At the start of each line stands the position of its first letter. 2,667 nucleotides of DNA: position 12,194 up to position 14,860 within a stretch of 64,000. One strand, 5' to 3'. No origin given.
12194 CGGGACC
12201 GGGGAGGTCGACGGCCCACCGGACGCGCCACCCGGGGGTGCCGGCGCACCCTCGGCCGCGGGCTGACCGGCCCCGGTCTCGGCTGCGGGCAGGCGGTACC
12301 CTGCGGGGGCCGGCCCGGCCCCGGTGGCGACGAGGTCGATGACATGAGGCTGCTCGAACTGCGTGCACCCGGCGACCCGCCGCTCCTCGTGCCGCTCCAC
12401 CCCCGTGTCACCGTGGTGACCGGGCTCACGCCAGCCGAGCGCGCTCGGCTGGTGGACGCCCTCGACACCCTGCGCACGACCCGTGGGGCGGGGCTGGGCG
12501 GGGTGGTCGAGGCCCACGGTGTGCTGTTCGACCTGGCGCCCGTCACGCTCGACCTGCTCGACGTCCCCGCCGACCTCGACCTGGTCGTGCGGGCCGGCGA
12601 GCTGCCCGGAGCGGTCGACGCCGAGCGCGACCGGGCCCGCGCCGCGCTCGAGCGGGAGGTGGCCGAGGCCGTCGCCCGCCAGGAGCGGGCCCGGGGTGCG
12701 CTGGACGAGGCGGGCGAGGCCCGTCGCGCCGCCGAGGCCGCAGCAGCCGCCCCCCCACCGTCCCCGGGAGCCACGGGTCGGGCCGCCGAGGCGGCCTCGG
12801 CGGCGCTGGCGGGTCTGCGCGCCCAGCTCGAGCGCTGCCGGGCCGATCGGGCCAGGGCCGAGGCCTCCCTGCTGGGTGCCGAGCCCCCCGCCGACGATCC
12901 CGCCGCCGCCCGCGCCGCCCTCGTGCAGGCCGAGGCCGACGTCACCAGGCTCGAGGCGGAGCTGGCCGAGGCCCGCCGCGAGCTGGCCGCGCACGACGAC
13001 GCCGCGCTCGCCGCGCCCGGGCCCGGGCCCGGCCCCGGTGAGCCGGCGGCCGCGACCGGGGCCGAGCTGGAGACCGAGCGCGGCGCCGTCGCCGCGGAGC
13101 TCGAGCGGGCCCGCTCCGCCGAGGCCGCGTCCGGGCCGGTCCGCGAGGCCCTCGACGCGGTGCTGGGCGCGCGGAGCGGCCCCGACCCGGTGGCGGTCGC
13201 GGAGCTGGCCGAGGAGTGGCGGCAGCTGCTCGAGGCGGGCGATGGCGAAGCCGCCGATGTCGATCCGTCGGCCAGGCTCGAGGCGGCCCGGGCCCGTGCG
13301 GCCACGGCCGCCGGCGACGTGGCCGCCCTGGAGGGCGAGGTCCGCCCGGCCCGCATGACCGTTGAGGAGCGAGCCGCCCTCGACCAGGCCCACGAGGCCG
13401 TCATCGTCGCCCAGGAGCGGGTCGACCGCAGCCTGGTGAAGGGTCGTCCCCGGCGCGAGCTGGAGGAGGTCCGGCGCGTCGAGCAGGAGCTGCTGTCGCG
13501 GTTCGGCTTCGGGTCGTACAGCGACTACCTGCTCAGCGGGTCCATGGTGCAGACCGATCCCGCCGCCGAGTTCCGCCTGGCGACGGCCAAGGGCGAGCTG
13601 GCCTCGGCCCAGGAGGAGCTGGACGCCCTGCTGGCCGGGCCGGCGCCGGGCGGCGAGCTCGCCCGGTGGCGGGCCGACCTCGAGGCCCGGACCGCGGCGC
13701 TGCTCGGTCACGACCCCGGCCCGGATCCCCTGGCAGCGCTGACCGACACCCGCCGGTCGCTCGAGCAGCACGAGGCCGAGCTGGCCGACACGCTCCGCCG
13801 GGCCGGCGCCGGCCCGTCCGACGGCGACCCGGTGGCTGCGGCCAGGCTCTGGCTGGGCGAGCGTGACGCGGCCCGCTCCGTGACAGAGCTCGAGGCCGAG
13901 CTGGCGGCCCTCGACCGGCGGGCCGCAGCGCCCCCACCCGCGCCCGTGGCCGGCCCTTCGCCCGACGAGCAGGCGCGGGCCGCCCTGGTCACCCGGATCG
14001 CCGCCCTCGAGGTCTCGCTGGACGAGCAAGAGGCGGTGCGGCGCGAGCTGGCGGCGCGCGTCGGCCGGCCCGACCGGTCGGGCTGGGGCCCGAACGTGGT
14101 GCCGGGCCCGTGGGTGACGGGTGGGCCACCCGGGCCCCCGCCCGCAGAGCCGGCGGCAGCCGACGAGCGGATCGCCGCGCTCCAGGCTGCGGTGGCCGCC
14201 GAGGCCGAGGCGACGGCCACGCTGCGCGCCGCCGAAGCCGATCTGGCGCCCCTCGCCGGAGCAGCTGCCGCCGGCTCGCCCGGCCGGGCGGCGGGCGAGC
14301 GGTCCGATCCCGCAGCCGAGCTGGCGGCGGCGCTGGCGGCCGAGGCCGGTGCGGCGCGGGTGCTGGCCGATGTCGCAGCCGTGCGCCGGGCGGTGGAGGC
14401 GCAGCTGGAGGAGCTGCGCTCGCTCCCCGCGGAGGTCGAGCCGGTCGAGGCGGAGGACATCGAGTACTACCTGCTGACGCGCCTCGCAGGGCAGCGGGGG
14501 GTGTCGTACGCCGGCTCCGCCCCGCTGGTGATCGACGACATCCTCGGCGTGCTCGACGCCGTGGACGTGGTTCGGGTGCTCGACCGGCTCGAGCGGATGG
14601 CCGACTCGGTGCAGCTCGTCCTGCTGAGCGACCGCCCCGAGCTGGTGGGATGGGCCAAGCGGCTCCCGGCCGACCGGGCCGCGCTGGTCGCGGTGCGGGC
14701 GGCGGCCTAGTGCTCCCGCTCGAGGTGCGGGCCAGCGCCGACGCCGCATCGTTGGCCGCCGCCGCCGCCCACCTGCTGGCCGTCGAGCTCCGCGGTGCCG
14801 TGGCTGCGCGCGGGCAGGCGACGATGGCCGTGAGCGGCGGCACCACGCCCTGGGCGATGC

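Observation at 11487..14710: SMC/RecF-like 788-aa coiled-coil protein whose ATPase head has lost the P-loop, downstream of SRPBCC and a small protein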

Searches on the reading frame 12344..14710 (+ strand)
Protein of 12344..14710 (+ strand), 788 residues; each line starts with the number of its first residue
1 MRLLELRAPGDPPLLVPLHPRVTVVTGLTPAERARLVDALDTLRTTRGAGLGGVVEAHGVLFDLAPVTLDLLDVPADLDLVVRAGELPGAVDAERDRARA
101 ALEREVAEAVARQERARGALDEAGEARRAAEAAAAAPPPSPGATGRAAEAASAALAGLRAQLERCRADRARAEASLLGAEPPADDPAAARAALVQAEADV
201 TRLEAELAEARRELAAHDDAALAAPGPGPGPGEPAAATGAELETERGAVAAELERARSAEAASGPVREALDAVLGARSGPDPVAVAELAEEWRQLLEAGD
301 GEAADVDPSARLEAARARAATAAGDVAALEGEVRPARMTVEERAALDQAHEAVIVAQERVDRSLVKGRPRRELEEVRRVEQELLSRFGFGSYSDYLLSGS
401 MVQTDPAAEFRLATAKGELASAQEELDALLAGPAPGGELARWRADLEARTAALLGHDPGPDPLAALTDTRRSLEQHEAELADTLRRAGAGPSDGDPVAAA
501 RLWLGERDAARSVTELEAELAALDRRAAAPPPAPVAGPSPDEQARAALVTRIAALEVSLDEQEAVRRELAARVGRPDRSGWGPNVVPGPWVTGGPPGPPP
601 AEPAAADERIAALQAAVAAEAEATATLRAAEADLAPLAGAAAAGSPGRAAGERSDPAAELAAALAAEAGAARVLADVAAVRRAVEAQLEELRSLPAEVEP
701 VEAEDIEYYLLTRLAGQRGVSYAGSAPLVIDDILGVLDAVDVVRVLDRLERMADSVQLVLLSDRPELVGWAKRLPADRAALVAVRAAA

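Call 4: search_protein_families(library=pfam, proteins=[window:12344-14710:+], max_evalue=1)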
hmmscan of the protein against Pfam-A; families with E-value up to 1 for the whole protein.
window:12344-14710:+ (788 aa): 1 family
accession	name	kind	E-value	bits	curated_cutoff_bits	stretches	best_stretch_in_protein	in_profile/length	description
PF14389.11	Lzipper-MIP1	-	0.011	16.5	32.2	0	542-573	3-34/84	Leucine-zipper of ternary complex factor MIP1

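Call 5: search_protein_families(library=ncbifam, proteins=[window:12344-14710:+], max_evalue=1)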
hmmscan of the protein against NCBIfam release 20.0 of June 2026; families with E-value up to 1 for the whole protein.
window:12344-14710:+ (788 aa): 1 family
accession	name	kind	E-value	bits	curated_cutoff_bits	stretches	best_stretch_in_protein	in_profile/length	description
TIGR04211.1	SH3_and_anchor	equivalog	0.95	9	65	0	606-705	64-162/198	TIGR04211 family SH3 domain-containing protein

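Call 6: search_solved_structures(query=window:12344-14707:+, max_evalue=10, show_alignments=3)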
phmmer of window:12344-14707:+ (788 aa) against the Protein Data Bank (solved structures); distinct sequences matched with E-value up to 10: 5.
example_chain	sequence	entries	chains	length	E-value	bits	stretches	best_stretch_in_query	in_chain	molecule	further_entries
2wsc_2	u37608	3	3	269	0.21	13.6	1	531-617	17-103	TYPE II CHLOROPHYLL A/B BINDING PROTEIN FROM PHOTOSYSTEM I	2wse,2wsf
5l8r_2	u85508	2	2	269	0.21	13.6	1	531-617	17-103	Chlorophyll a-b binding protein, chloroplastic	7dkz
4y28_2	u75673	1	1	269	0.31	13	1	531-615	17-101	Type II chlorophyll a/b binding protein from photosystem I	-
7ew6_2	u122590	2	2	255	1.7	10.5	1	562-605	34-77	Chlorophyll a-b binding protein, chloroplastic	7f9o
6yac_2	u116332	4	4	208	7.2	8.5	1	573-617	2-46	Chlorophyll a-b binding protein, chloroplastic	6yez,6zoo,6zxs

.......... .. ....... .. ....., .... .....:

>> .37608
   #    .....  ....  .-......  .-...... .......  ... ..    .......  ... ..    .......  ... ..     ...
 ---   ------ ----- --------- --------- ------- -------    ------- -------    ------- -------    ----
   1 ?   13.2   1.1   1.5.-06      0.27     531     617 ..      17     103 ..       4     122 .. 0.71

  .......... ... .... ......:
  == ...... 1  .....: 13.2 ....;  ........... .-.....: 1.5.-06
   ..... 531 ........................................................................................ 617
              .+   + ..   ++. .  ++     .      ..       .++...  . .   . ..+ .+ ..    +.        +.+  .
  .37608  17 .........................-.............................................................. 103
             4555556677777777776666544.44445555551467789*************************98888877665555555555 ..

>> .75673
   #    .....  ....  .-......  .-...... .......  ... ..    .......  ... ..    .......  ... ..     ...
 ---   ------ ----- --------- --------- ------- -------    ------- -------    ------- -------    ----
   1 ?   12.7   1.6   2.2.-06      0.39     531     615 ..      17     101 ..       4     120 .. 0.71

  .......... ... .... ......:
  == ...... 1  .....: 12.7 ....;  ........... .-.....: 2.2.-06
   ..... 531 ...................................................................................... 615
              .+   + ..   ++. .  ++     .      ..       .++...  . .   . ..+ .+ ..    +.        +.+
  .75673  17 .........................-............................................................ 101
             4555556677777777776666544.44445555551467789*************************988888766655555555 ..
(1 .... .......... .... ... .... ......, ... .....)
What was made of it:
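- Tried and rejected: PDB phmmer with the full protein gave only spurious low-complexity matches to chlorophyll a/b-binding proteins (call 6).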

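Call 7: find_homologous_proteins(query=window:12344-14707:+, max_evalue=0.001)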
Query window:12344-14707:+ (788 aa): 22 proteins with E <= 0.001 among 8000 candidates.
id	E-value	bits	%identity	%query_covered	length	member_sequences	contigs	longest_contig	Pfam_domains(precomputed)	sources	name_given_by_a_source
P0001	0.0e+0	1557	100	100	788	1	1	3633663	-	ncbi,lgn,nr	ncbi:MAG: hypothetical protein IPM45_16770 [Acidimicrobiales bacterium]|nr:hypothetical protein [Aci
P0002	1.2e-44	172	52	11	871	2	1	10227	-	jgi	jgi:hypothetical protein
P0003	6.4e-44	169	35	55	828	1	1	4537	-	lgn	-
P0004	3.1e-37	147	33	64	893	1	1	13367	-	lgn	-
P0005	3.3e-36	144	56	8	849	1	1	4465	-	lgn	-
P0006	5.3e-36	143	49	11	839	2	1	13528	-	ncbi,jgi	-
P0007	6.7e-32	129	56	10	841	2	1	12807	-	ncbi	-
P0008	2.8e-31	127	50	10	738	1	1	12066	-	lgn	-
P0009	5.8e-31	126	51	9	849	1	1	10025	-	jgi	jgi:hypothetical protein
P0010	2.7e-30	124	50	11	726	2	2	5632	-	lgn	-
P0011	4.6e-30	123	51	10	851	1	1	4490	-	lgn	-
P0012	5.5e-29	120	50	15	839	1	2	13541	-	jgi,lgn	jgi:hypothetical protein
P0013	5.2e-27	113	44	11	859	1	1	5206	-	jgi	jgi:hypothetical protein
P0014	2.9e-26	111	59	8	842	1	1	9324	-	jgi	jgi:hypothetical protein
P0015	6.2e-24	103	54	10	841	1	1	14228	-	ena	-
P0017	4.3e-22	97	53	9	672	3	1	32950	-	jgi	-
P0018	8.4e-22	96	46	10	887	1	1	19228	-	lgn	-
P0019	2.1e-20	91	42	11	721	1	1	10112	-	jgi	jgi:hypothetical protein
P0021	6.4e-15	73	32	17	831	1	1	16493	-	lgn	-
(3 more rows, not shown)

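Call 21: find_encoding_contigs(protein=P0017, flank=8000, max_places=2)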
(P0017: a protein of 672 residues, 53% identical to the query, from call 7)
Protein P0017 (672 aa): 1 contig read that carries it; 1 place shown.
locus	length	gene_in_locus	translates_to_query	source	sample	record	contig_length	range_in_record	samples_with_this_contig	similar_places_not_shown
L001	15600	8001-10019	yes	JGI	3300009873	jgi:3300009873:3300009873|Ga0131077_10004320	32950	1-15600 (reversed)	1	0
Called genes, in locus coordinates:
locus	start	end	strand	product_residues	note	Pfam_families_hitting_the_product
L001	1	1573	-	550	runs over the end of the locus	PF00929:RNase_T, PF01541:GIY-YIG (weak), PF27096:UvrC_M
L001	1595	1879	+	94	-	-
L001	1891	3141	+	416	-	PF05991:NYN_YacP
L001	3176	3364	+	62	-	-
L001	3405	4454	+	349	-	PF13183:Fer4_8 (faint), PF13187:Fer4_9 (faint), PF12838:Fer4_7 (weak), PF13237:Fer4_10 (faint), PF13484:Fer4_16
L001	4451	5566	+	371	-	PF20706:GT4-conflict, PF00534:Glycos_transf_1, PF13692:Glyco_trans_1_4, PF13524:Glyco_trans_1_2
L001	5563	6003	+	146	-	-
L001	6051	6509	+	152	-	PF10604:Polyketide_cyc2, PF03364:Polyketide_cyc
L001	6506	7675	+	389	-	PF01656:CbiA, PF02374:ArsA_ATPase, PF13614:AAA_31 (weak), PF17886:ArsA_HSP20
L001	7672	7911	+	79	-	-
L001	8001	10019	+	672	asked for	-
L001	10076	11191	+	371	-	PF18854:baeRF_family10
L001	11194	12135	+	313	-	PF00480:ROK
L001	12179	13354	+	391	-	PF00155:Aminotran_1_2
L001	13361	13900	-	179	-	PF00440:TetR_N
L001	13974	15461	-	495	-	PF00370:FGGY_N, PF02782:FGGY_C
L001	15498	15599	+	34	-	?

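Call 22: find_encoding_contigs(protein=P0018, flank=8000, max_places=2)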
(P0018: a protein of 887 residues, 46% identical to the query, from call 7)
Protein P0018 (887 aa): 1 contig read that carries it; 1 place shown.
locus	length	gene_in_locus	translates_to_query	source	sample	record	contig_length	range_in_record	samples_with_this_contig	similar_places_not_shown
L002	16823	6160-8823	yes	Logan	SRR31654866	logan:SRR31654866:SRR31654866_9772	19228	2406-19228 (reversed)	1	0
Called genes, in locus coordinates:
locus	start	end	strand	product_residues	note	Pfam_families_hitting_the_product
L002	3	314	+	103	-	?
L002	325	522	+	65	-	-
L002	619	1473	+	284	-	PF11268:DUF3071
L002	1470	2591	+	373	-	PF25160:LdpA_Fe-S-bd (faint), PF12838:Fer4_7 (weak), PF13484:Fer4_16, PF13646:HEAT_2 (weak)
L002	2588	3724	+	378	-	PF00534:Glycos_transf_1, PF13692:Glyco_trans_1_4, PF13524:Glyco_trans_1_2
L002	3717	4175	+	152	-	-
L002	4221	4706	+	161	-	PF10604:Polyketide_cyc2, PF03364:Polyketide_cyc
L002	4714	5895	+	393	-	PF01656:CbiA (weak), PF02374:ArsA_ATPase, PF13614:AAA_31 (weak), PF17886:ArsA_HSP20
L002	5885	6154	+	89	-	-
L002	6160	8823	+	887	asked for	-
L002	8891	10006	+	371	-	PF18854:baeRF_family10, PF18845:baeRF_family3 (weak)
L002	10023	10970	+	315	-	PF00480:ROK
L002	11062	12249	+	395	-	PF00155:Aminotran_1_2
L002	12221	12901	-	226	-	PF00440:TetR_N, PF17932:TetR_C_24 (faint)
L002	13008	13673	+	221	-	PF01842:ACT (faint)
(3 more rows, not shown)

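Call 23: find_encoding_contigs(protein=P0021, flank=8000, max_places=2)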
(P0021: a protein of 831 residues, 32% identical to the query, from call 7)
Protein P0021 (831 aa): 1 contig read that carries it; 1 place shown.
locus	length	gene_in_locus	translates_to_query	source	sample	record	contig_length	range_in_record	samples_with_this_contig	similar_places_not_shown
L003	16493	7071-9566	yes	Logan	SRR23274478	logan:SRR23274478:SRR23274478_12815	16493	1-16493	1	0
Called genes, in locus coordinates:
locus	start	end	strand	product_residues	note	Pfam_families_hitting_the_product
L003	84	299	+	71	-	-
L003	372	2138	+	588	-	-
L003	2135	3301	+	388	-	PF12838:Fer4_7 (faint), PF13484:Fer4_16, PF13646:HEAT_2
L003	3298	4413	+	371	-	PF13439:Glyco_transf_4 (weak), PF20706:GT4-conflict (weak), PF00534:Glycos_transf_1, PF13692:Glyco_trans_1_4, PF13524:Glyco_trans_1_2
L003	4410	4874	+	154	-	-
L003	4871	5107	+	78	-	-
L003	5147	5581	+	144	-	PF10604:Polyketide_cyc2, PF03364:Polyketide_cyc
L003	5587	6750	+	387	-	PF01656:CbiA (weak), PF02374:ArsA_ATPase, PF13614:AAA_31, PF17886:ArsA_HSP20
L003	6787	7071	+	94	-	-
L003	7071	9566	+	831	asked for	-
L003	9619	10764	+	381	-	PF18854:baeRF_family10, PF10116:Host_attach, PF18856:baeRF_family12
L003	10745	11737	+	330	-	PF00480:ROK, PF01869:BcrAD_BadFG (faint)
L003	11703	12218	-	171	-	PF00719:Pyrophosphatase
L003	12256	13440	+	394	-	PF00155:Aminotran_1_2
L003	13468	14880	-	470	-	PF00440:TetR_N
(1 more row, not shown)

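Call 25: predict_structure(alignment_id=A1)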
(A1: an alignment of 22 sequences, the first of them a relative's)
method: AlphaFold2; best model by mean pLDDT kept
length: 788 residues; sequences in the alignment: 22
mean_pLDDT: 82.2   pTM: 0.36
mean pLDDT of the five models: 82.2, 80.5, 78.1, 77.8, 77.6
residues with pLDDT >= 90: 327; 70-90: 320; 50-70: 86; < 50: 55
segments of 3 or more residues with pLDDT < 50: 226-237, 530-537, 575-578, 580-582, 584-600, 645-652
pLDDT, mean of each block of 10 residues (from residue 1): 79 82 93 87 70 81 83 80 83 73 88 92 91 78 74 92 95 79 64 83 91 88 52 48 87 86 91 89 91 87 58 90 92 79 93 94 85 95 88 79 73 93 89 69 92 92 93 92 89 80 81 84 77 44 85 92 87 58 45 42 76 92 91 80 54 75 94 96 93 72 92 87 78 91 96 92 96 96 76
secondary structure, 60 per line:
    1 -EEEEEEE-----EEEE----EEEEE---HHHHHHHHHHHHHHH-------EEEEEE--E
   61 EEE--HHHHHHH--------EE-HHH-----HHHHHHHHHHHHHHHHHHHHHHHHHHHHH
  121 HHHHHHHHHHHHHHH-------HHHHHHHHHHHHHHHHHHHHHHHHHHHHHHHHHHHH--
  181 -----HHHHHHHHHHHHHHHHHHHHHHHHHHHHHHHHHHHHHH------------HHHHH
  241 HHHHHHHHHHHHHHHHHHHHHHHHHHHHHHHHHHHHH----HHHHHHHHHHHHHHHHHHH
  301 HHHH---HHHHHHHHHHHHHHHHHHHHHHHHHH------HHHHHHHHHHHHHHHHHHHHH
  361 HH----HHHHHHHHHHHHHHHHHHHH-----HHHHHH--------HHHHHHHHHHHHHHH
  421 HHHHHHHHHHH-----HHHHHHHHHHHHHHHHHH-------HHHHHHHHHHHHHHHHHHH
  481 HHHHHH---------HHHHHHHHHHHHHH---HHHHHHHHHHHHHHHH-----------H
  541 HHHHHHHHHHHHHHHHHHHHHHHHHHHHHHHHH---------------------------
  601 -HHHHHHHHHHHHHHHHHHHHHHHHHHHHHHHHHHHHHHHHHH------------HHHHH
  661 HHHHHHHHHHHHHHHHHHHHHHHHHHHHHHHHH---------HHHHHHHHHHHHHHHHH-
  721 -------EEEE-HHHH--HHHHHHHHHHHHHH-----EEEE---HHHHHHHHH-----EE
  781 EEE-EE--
elements in order (helices of 4 or more, strands of 3 or more residues): E2-8 E14-17 E22-26 H30-44 E52-57 E60-63 H66-72 H92-135 H143-178 H186-223 H236-277 H282-304 H308-333 H340-362 H367-386 H392-397 H406-431 H437-454 H462-486 H496-509 H513-528 H540-573 H602-643 H656-693 H703-719 E728-731 H733-736 H739-752 E758-761 H765-773 E779-783
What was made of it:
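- On ABC-type ATPase superfamily, SMC/Rad50/RecN (coiled-coil-insert) class: Helices span aa 92-693 with breaks (call 25).
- Closest known: SMC proper / Rad50-SbcC / MukB / JetC. Same: The arms have discontinuities, as SMC arms do (call 25).
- Checked: They are predicted helical with several Pro/Gly breaks (call 25).
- The full-length AF2 model has pLDDT 82 (call 25).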

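Call 27: fold_search(model_id=the predicted structure, library=pdb)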
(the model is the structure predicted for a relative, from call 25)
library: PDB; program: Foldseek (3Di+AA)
matches with E <= 10: 832; with E <= 0.001: 4
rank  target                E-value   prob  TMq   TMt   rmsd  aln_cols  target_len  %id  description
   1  7zr1_C                4.0e-07  1.00  0.15  0.15  95.0       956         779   12  Chaetomium thermophilum Mre11-Rad50-Nbs1 complex bound to ATPyS (composite structure) (released 2023-01-11)
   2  7zr1_D                1.1e-06  1.00  0.17  0.17  92.0       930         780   13  Chaetomium thermophilum Mre11-Rad50-Nbs1 complex bound to ATPyS (composite structure) (released 2023-01-11)
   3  8i4x_B                1.6e-04  0.98  0.16  0.12  108.9      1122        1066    8  Cryo-EM structure of 5-subunit Smc5/6 (released 2024-06-26)
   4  6yvu_B                1.8e-04  0.97  0.15  0.10  105.8      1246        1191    9  Condensin complex from S.cerevisiae ATP-free apo non-engaged state (released 2020-07-15)
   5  6h2x                  1.7e-03  0.69  0.07  0.12  37.1       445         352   13  MukB coiled-coil elbow from E. coli (released 2019-03-06)
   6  7yqh_B                2.2e-03  0.82  0.16  0.12  108.6      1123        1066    9  Cryo-EM structure of 8-subunit Smc5/6 (released 2024-01-31)
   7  7nyw_B                3.8e-03  0.51  0.13  0.12  51.3       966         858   13  Cryo-EM structure of the MukBEF-MatP-DNA head module (released 2021-07-07)
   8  6z9l_A                4.0e-03  0.85  0.14  0.14  93.2       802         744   13  Enterococcal PrgA (released 2020-09-16)
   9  9y6s_7C               7.4e-03  0.23  0.08  0.03  57.9       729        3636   13  96-nm repeat of the Leishmania tarentolae doublet microtubule (released 2025-12-17)
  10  9gm6_A                7.7e-03  0.33  0.11  0.08  45.4      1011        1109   12  MukBEF in a nucleotide-bound state with open neck gate (heads core) (released 2025-03-26)
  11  9y6s_6z               7.7e-03  0.21  0.08  0.02  63.6       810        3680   12  96-nm repeat of the Leishmania tarentolae doublet microtubule (released 2025-12-17)
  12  9qxt_A                8.1e-03  0.51  0.09  0.09  52.4       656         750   14  E. coli JetABC dimer in the DNA boarding-holding state (released 2025-10-01)
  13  7ogt_B                9.8e-03  0.72  0.13  0.14  39.2       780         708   10  Folded elbow of cohesin (released 2021-07-28)
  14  9gm7_A                9.8e-03  0.16  0.08  0.05  58.9       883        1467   12  MukBEF in a nucleotide-bound state with open neck gate (monomer) (released 2025-03-26)
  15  9gm6_B                1.3e-02  0.30  0.13  0.09  55.8      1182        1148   13  MukBEF in a nucleotide-bound state with open neck gate (heads core) (released 2025-03-26)
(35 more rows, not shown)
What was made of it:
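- On ABC-type ATPase superfamily, SMC/Rad50/RecN (coiled-coil-insert) class: Full-length fold matches are to Rad50, Smc and MukB (call 27).
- Closest known: SMC proper / Rad50-SbcC / MukB / JetC. Same: The best full-length fold matches are Rad50 7zr1_C (4e-7), Smc6, Smc4, MukB and JetC (call 27).
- Its best PDB matches are Rad50 7zr1_C (4e-7), Smc6, Smc4, MukB and JetC (call 27).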
